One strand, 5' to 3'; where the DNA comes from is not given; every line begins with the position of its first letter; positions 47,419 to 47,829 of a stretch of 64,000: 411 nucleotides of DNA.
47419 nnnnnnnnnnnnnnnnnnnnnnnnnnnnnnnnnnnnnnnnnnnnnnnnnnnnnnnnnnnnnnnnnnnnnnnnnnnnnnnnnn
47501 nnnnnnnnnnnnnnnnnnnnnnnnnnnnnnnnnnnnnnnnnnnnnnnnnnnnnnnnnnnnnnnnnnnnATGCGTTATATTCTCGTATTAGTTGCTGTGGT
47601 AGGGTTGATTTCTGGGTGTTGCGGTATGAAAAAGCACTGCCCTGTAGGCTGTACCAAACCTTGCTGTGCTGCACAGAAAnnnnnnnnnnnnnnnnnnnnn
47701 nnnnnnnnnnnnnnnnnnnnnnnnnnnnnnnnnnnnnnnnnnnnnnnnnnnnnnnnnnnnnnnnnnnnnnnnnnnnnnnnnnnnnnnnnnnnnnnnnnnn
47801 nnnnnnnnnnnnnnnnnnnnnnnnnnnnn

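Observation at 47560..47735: Unannotated 37-aa cysteine-rich lipopeptide gene with its own RBS and a duplicated intrinsic terminator, immediately after osmC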

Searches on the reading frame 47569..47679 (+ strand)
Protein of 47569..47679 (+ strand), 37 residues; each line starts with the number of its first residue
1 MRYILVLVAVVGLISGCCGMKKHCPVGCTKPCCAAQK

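Call 6: search_protein_families(library=ncbifam, proteins=[window:47569-47679:+], max_evalue=1)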
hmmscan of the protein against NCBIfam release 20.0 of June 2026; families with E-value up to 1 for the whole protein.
seq(37 aa): 1 family
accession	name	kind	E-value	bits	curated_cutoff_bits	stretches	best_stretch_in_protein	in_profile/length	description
NF047972.1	lamb_exclu_cor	equivalog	0.14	12.1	31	1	1-29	1-30/78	phage exclusion lipoprotein Cor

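Call 7: search_protein_families(library=pfam, proteins=[window:47569-47679:+], max_evalue=1)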
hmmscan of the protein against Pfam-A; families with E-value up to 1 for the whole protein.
seq(37 aa): 0 families

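Call 9: find_encoding_contigs(protein=window:47569-47679:+, flank=5000, max_places=6)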
Protein seq(37 aa) (37 aa): no gene with exactly this product is on record in the collection.

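Call 16: search_protein_representatives(protein=window:47569-47679:+)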
Query: 37 residues. Proteins with E-value up to 0.001 (for the whole library): 9; up to 1e-10: 1; up to 1e-30: 0. The best 9 are listed.
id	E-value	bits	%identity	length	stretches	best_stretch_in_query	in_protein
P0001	7.1e-13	62.5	78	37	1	1-37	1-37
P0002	7.0e-08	47.2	67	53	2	1-34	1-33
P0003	1.1e-07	46.6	69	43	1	1-35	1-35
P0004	1.2e-07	46.5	75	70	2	1-26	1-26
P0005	3.9e-07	45.0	71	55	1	1-35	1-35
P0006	1.5e-05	40.2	62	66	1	1-35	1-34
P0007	4.9e-05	38.5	58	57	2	4-35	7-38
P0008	1.9e-04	36.8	55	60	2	6-37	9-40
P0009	2.4e-04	36.4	57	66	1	1-35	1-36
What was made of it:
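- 47569..47682 (+): 37-codon CDS plus stop: precursor of the cysteine-rich lipopeptide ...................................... Homologs at E down to 7.1e-13 (call 16).
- Checked: More than chance: phmmer against 1.84 billion representatives gives 9 hits at E<=1e-3, the best at 7.1e-13 (call 16).
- phmmer finds 9 hits, the best at E 7.1e-13 and 78% identity (call 16).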

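Call 19: find_homologous_proteins(query=A1, max_evalue=0.01)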
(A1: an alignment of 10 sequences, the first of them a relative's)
Query A1 (10 sequences) (70 aa, profile of the alignment): 38 proteins with E <= 0.01 among 1239 candidates.
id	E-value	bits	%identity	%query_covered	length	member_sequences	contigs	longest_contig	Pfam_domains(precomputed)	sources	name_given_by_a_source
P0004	3.4e-19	86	100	100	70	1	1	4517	-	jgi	jgi:hypothetical protein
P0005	1.8e-18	84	50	67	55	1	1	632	-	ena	-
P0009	6.2e-18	82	45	63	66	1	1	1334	-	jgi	jgi:hypothetical protein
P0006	1.5e-17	81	39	100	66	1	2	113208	-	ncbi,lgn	-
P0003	3.4e-14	70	50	69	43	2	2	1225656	-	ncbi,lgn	ncbi:MAG: hypothetical protein AB7S78_09045 [Candidatus Omnitrophota bacterium]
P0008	2.5e-13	67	30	69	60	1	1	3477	-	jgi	jgi:hypothetical protein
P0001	4.4e-13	66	60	57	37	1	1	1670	-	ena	-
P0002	7.7e-13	66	51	57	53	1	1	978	-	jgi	jgi:hypothetical protein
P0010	8.8e-13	65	68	59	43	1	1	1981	-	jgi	jgi:hypothetical protein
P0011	1.4e-12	65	47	67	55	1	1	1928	-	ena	-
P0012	8.2e-11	59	50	33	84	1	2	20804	-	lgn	-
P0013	1.2e-10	59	43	67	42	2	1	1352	-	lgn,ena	-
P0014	3.9e-10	57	40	67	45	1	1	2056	-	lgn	-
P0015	1.6e-8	52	45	44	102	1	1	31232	-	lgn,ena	-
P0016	1.8e-8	52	61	26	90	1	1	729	-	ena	-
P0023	1.1e-4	39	64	30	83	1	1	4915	-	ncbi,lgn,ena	-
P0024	1.4e-4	39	47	40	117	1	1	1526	-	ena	-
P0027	3.2e-4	38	60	29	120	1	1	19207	-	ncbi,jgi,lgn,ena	-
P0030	4.5e-4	38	67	17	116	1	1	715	PF04945.20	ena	-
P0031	8.2e-4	37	37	57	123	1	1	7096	-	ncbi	ncbi:hypothetical protein ACFLR1_05190 [Bacteroidota bacterium]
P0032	9.1e-4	37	52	27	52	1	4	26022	-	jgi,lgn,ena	jgi:hypothetical protein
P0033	1.1e-3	36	54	31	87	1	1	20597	-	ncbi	-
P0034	2.2e-3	35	63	26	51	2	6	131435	-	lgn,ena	-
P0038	6.5e-3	34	42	37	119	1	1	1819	-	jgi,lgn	jgi:hypothetical protein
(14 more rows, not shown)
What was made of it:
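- A profile search finds 38 hits (call 19).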

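Call 22: find_encoding_contigs(protein=P0003, flank=5000, max_places=4)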
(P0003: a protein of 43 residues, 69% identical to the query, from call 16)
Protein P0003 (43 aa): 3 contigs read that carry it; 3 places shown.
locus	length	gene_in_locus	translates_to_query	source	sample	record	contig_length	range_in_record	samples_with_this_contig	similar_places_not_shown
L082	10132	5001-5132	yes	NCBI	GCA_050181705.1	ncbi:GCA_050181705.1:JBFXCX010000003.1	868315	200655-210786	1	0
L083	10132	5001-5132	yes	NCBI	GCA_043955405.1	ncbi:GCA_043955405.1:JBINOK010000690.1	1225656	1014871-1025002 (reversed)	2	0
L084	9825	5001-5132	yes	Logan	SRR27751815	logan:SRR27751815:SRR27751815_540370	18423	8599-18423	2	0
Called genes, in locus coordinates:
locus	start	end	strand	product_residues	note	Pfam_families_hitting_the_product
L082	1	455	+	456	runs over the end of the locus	-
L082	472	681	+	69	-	-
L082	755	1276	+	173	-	-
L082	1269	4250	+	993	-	PF08487:VIT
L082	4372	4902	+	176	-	-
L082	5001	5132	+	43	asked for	-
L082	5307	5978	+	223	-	PF00072:Response_reg, PF00486:Trans_reg_C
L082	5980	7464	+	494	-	PF00512:HisKA, PF02518:HATPase_c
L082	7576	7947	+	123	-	PF00072:Response_reg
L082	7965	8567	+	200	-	PF00011:HSP20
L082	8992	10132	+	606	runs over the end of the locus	PF17297:PEPCK_N, PF00821:PEPCK_GTP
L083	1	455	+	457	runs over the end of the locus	-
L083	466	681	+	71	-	-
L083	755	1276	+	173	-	-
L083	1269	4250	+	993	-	PF08487:VIT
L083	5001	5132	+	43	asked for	-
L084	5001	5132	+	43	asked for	-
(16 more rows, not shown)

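Call 23: find_encoding_contigs(protein=P0006, flank=5000, max_places=4)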
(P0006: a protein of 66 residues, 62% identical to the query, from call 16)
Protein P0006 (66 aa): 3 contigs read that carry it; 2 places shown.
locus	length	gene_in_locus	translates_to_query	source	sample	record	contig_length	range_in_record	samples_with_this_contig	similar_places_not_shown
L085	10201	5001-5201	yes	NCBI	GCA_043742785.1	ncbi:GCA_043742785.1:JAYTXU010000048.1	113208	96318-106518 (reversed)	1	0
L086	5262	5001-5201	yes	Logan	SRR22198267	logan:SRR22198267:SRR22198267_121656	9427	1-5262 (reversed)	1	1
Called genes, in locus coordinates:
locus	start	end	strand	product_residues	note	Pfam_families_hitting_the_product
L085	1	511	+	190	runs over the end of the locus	PF00551:Formyl_trans_N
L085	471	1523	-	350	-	-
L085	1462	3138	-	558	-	PF00004:AAA, PF17862:AAA_lid_3, PF01434:Peptidase_M41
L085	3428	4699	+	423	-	PF03952:Enolase_N, PF00113:Enolase_C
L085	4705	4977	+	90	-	PF04977:DivIC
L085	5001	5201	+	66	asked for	-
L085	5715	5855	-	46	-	-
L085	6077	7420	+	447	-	PF09254:FokI_cleav_dom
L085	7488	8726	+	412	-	PF13365:Trypsin_2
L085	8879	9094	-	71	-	PF13560:HTH_31 (weak), PF12844:HTH_19, PF13443:HTH_26, PF01381:HTH_3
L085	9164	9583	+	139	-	-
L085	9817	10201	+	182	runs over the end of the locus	PF00239:Resolvase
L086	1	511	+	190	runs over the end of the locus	PF00551:Formyl_trans_N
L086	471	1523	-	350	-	-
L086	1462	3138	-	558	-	PF00004:AAA, PF17862:AAA_lid_3, PF01434:Peptidase_M41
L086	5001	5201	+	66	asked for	-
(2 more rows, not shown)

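Call 24: find_encoding_contigs(protein=P0001, flank=5000, max_places=4)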
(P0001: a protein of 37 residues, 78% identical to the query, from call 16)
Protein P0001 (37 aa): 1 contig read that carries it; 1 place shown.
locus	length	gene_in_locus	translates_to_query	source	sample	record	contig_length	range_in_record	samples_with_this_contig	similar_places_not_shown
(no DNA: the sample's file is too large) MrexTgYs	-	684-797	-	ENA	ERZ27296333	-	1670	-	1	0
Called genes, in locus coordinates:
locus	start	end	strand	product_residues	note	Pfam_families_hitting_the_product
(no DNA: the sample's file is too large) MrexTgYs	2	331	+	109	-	?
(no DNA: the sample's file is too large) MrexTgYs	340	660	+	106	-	-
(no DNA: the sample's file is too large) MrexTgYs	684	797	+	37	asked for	-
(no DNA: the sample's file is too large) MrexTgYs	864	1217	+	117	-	PF04828:GFA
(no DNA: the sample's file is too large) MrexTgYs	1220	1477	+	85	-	-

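Call 25: find_encoding_contigs(protein=P0004, flank=5000, max_places=4)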
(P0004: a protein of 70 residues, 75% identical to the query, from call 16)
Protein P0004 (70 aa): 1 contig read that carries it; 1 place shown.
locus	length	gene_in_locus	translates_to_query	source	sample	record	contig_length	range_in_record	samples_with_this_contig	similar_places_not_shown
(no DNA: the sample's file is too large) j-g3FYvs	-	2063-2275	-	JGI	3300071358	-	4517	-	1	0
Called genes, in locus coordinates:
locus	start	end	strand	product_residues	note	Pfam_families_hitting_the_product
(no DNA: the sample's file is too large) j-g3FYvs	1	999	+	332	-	?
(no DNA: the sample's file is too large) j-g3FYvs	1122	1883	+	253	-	PF03741:TerC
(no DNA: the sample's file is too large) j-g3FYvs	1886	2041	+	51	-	-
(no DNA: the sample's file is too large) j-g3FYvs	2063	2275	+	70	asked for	-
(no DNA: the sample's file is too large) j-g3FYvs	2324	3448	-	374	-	PF00899:ThiF, PF00581:Rhodanese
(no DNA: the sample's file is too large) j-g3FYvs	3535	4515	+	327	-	?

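Call 26: find_encoding_contigs(protein=P0010, flank=5000, max_places=4)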
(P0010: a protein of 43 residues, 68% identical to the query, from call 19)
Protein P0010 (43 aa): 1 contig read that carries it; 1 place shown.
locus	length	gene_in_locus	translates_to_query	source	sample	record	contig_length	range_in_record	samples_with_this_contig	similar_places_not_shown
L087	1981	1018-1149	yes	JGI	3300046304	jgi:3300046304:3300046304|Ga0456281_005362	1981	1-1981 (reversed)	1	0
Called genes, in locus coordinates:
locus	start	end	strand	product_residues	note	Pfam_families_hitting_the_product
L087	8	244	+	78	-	-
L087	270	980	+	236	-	PF07617:DUF1579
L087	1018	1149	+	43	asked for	-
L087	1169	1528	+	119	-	PF04828:GFA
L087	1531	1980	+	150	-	?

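Call 34: find_related_loci(query=A2, collection=metagenome_contigs, flank=4000)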
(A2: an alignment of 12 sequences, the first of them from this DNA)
Query A2 (37 aa) in metagenome_contigs; peptide patterns used: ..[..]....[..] (x = any residue, [..] = any of these).
234 stretches matched a pattern; 6 encode a relative of the query (tblastn E <= 1e-3); 6 distinct loci.
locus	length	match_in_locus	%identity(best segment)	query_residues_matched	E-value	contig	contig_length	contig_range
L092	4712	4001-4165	56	1-36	6e-6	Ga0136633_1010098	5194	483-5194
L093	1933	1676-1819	42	1-34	9e-6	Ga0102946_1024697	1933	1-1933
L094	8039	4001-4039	85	22-34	1e-5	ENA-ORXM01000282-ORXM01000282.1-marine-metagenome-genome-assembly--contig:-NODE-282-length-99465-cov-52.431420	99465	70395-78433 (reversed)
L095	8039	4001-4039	85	22-34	1e-5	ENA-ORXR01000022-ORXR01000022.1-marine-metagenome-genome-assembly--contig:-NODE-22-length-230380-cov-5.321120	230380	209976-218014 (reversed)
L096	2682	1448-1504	63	18-36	2e-5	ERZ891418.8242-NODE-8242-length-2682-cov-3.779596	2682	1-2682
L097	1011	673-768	53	15-37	1e-5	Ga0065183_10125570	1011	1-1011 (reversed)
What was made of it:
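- Tried and rejected: The metagenome scan with the family profile gave only 6 loci (call 34).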

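Call 38: search_protein_families(library=pfam, proteins=[P0030, P0024, P0031, P0012, P0015, P0027, P0038], max_evalue=1)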
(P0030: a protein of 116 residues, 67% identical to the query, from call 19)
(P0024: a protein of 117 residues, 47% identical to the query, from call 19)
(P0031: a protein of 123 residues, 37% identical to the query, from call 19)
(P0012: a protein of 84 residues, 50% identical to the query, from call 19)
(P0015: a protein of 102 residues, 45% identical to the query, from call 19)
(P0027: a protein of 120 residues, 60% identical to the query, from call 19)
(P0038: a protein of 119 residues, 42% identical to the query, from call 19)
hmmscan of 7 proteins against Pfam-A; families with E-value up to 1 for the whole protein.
P0030 (116 aa): 4 families
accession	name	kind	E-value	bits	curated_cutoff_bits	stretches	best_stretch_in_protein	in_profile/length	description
PF04945.19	YHS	-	7.9e-10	39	30.3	1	79-108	15-44/47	YHS domain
PF24273.1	TRASH_HVO_1752_C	-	0.0013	19.3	27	1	84-105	20-41/47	HVO_1752, C-terminal TRASH domain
PF11494.13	Ta0938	-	0.045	14.6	27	1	72-102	6-36/92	Ta0938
PF08573.15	SAE2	-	0.55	11.7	19.8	1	37-87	11-55/110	DNA endonuclease activator SAE2/CtIP C-terminus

P0024 (117 aa): 0 families

P0031 (123 aa): 1 family
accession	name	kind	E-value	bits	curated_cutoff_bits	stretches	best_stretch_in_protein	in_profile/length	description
PF20130.4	DUF6520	-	0.14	12.9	25.4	1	1-55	1-63/83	Family of unknown function (DUF6520)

P0012 (84 aa): 0 families

P0015 (102 aa): 0 families

P0027 (120 aa): 1 family
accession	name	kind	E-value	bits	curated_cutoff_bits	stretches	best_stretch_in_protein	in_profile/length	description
PF09716.15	ETRAMP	-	0.95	10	29.1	0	2-45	4-48/81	Malarial early transcribed membrane protein (ETRAMP)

P0038 (119 aa): 2 families
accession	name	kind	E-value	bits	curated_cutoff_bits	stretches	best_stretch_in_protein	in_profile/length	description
PF05150.18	Legionella_OMP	-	0.31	10.4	25.4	1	2-34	172-205/281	Legionella pneumophila major outer membrane protein precursor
PF04829.18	PT-VENN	-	0.35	11.5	20.3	1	6-37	13-44/52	Pre-toxin domain with VENN motif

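Call 39: search_protein_families(library=ncbifam, proteins=[P0030, P0024, P0031, P0012, P0015, P0027, P0038], max_evalue=1)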
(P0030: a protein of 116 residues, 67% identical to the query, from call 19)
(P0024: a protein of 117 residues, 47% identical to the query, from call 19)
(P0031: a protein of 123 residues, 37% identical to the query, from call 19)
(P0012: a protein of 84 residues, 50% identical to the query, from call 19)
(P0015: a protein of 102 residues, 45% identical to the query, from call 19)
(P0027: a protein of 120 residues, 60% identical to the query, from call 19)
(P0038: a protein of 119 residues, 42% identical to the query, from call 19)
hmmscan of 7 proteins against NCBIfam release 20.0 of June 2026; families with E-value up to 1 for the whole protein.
P0030 (116 aa): 1 family
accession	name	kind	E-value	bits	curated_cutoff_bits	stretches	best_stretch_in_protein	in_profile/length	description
NF041193.1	lipo_SP0191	subfamily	0.05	13.6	75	1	5-89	2-78/190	SP0191 family lipoprotein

P0024 (117 aa): 0 families

P0031 (123 aa): 0 families

P0012 (84 aa): 0 families

P0015 (102 aa): 0 families

P0027 (120 aa): 5 families
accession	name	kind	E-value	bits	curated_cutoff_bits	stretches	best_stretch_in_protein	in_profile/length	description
NF050142.1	PG1828_fam_lipo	equivalog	0.00017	22.3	50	1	1-33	1-34/59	PG1828 family lipoprotein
TIGR01495.1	ETRAMP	paralog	0.075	13.1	32.75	1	2-44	4-46/85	ETRAMP family protein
NF033193.2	lipo_NDxxF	hypoth_equivalog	0.09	12.5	60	1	2-45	2-44/199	NDxxF motif lipoprotein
NF053772.1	BSAP5b_fam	equivalog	0.2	10.9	380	1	1-63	1-64/418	BSAP5b family pore-forming toxin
NF041428.1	TrsH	subfamily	0.77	9.8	150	0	1-39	1-38/149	TrsH/TraH family protein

P0038 (119 aa): 0 families

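Call 40: find_encoding_contigs(protein=P0015, flank=6000, max_places=3)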
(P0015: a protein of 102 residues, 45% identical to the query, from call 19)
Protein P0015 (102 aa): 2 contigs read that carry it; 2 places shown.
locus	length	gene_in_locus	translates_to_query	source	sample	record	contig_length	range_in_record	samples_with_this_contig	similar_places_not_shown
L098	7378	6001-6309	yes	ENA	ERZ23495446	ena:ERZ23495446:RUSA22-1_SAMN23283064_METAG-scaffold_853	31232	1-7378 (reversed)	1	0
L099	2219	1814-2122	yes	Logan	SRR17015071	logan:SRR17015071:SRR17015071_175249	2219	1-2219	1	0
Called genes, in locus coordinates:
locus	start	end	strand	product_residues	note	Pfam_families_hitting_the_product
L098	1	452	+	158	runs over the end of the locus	-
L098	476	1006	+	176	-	-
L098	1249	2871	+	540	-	PF00389:2-Hacid_dh, PF03446:NAD_binding_2 (faint), PF02826:2-Hacid_dh_C, PF19304:PGDH_inter, PF01842:ACT (weak)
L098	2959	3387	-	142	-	-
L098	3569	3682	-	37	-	-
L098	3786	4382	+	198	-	PF00293:NUDIX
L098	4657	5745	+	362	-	PF00165:HTH_AraC (weak), PF12833:HTH_18, PF00165:HTH_AraC (weak)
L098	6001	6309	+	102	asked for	-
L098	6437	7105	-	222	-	PF00881:Nitroreductase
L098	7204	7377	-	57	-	?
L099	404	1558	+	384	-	PF00165:HTH_AraC (weak), PF12833:HTH_18, PF00165:HTH_AraC (weak)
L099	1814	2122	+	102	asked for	-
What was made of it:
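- Gene neighbourhoods are heterogeneous: OsmC; GFA in 2 cases; TerC; enolase/DivIC; AraC/nitroreductase (calls 23-26, 40).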

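Call 41: find_encoding_contigs(protein=P0012, flank=6000, max_places=3)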
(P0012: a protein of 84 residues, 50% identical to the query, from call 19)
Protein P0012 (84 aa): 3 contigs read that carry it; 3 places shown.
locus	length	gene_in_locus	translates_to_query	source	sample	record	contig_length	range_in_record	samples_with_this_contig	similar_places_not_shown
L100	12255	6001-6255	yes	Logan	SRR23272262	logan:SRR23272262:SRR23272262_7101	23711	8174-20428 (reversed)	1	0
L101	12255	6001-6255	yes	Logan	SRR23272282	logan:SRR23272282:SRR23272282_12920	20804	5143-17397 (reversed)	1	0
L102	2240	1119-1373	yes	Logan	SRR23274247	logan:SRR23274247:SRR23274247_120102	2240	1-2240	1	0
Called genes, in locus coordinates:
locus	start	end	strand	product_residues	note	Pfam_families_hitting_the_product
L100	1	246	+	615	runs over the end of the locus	PF00999:Na_H_Exchanger, PF02254:TrkA_N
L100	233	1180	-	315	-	PF00730:HhH-GPD (weak)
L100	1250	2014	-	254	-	PF00117:GATase, PF07722:Peptidase_C26 (faint)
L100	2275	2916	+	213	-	PF06508:QueC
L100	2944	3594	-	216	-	-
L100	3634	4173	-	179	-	-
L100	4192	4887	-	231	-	PF04542:Sigma70_r2, PF08281:Sigma70_r4_2, PF04545:Sigma70_r4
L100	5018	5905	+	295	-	-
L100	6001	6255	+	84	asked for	-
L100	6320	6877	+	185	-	PF00080:Sod_Cu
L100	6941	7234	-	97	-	PF03992:ABM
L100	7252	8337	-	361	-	PF01008:IF-2B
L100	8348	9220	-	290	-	PF02517:Rce1-like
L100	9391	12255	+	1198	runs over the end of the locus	PF04434:SWIM, PF00176:SNF2-rel_dom, PF00271:Helicase_C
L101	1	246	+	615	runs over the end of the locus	PF00999:Na_H_Exchanger, PF02254:TrkA_N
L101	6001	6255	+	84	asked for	-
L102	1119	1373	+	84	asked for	-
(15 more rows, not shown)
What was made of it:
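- A relative sits next to SodC (call 41). In some homologs a gene follows closely: GFA at 20-66 nt and SodC at 65 nt (calls 24, 26, 41).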

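Call 44: list_cluster_members(proteins=[P0006, P0003, P0023, P0027, P0033, P0031, P0034, P0032, P0013, P0014])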
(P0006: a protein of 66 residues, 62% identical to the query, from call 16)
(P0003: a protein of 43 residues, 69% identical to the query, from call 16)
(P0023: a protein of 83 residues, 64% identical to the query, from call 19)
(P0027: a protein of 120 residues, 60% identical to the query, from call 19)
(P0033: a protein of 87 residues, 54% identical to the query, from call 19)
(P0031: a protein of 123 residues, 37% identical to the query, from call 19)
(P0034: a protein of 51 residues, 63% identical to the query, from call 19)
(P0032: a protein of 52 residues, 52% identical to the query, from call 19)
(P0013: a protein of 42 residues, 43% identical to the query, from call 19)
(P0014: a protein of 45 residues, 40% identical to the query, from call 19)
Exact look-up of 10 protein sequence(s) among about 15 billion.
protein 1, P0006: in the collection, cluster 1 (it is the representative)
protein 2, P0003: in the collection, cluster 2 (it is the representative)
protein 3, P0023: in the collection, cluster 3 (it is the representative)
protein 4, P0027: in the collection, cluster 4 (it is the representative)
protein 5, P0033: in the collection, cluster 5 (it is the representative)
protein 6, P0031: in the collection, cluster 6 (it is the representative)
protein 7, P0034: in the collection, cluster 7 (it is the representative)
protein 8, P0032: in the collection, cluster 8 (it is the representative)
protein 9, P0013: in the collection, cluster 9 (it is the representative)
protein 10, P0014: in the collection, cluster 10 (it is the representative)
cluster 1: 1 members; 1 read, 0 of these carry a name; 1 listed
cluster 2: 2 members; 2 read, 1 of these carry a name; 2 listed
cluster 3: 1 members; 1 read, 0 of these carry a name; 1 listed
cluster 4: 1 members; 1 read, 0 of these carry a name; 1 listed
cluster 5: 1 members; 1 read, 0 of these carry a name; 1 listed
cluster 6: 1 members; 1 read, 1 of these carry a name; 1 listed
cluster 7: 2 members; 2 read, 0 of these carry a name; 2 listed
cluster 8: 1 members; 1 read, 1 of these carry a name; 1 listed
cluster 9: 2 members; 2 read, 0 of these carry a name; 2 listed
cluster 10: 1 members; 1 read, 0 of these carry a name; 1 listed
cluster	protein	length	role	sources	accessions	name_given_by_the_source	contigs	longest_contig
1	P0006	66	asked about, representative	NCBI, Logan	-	-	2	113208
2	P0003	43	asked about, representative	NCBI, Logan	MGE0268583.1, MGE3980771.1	MAG: hypothetical protein AB7S78_09045 [Candidatus Omnitrophota bacterium]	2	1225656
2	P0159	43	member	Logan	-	-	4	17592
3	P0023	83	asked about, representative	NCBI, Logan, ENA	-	-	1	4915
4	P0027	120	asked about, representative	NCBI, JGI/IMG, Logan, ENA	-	-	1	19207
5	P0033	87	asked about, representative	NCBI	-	-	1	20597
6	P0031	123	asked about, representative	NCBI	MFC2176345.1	hypothetical protein ACFLR1_05190 [Bacteroidota bacterium]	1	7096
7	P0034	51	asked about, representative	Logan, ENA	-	-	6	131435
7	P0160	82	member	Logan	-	-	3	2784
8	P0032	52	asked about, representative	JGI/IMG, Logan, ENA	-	hypothetical protein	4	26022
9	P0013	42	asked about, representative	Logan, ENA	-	-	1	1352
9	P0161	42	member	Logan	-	-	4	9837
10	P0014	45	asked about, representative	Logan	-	-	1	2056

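Call 45: find_homologous_proteins(query=P0012, max_evalue=0.001)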
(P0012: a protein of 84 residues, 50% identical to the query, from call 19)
Query P0012 (84 aa): 23 proteins with E <= 0.001 among 170 candidates.
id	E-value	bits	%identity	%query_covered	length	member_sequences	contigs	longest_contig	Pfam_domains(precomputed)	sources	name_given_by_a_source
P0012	1.8e-47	177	100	100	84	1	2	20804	-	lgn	-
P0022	3.1e-13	67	43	93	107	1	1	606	-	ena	-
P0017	3.4e-13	67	53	100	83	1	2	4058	-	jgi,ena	-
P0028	5.1e-10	57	50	100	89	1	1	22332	-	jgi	jgi:hypothetical protein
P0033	3.6e-9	54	56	93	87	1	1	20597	-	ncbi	-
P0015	4.6e-7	48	43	95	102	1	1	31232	-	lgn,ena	-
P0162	2.6e-6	45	48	90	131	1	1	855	PF04945.20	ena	-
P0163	5.5e-6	44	52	77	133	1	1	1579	-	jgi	-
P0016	8.1e-6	44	49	77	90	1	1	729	-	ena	-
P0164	2.0e-5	42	52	77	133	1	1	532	-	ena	-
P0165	2.3e-5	42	63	51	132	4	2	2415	PF04945.20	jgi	jgi:YHS domain-containing protein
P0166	2.7e-5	42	69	42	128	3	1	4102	PF04945.20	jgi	jgi:YHS domain-containing protein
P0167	3.9e-5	42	52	77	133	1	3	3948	-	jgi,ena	-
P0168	5.9e-5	41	52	77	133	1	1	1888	-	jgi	-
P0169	7.2e-5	41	51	77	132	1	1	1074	-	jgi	-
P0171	1.6e-4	40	49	90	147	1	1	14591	PF04945.20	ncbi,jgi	ncbi:MAG: YHS domain-containing protein [Planctomycetota bacterium]|jgi:YHS domain-containing protei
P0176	5.2e-4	38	40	98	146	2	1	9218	PF04945.20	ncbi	-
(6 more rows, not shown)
